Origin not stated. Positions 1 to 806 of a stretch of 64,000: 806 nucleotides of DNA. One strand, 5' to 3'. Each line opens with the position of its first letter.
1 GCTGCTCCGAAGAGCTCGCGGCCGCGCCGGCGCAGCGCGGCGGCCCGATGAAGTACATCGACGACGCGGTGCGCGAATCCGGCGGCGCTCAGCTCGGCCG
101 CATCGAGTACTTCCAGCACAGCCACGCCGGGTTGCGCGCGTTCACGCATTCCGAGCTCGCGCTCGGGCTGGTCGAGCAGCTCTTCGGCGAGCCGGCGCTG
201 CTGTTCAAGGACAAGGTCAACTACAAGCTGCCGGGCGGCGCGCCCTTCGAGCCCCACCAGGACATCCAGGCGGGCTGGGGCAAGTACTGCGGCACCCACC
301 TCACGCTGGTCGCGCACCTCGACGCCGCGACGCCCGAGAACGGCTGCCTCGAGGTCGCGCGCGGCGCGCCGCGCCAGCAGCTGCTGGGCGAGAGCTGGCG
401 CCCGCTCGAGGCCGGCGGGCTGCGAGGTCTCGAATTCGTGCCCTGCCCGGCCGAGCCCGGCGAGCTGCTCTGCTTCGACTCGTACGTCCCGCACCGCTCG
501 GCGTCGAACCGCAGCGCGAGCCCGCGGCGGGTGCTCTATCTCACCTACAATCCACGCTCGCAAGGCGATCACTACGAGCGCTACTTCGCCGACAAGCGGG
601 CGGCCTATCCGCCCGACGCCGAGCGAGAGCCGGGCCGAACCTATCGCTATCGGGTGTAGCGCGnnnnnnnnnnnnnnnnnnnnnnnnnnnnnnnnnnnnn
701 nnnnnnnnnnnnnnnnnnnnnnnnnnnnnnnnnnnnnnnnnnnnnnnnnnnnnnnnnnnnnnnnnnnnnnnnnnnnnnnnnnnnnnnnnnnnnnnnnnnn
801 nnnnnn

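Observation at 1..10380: PEP-mutase phosphonate cluster converging on a CDP-alcohol transferase + DevBCA-type exporter operon: candidate phosphonolipid synthesis-and-export system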

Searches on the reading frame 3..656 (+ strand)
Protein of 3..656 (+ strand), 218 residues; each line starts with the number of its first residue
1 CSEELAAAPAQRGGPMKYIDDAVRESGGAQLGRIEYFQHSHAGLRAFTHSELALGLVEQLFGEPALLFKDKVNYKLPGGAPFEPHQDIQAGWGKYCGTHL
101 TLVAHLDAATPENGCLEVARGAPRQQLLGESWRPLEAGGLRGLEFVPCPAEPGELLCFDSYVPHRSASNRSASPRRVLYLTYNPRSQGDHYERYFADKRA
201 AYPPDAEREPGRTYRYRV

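Call 6: search_protein_families(library=pfam, proteins=[window:3-656:+], max_evalue=0.01)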
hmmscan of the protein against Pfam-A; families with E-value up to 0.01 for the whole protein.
window:3-656:+ (218 aa): 1 family
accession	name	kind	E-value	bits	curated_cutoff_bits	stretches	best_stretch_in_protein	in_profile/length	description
PF05721.19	PhyH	-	2.1e-16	61.3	22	1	45-177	63-213/213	Phytanoyl-CoA dioxygenase (PhyH)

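Call 7: search_protein_families(library=ncbifam, proteins=[window:3-656:+], max_evalue=0.01)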
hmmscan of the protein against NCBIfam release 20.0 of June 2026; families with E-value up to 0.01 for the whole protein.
window:3-656:+ (218 aa): 2 families
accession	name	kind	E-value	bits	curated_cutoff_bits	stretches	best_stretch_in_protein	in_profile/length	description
NF052437.1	MPhHdxlPhnYGIM8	equivalog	9.7e-40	136.6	500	1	17-202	49-233/260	methylphosphonate hydroxylase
NF045813.1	DxPntBtaHylase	equivalog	0.00074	18.9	550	1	145-195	207-256/285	1-deoxypentalenic acid 11-beta-hydroxylase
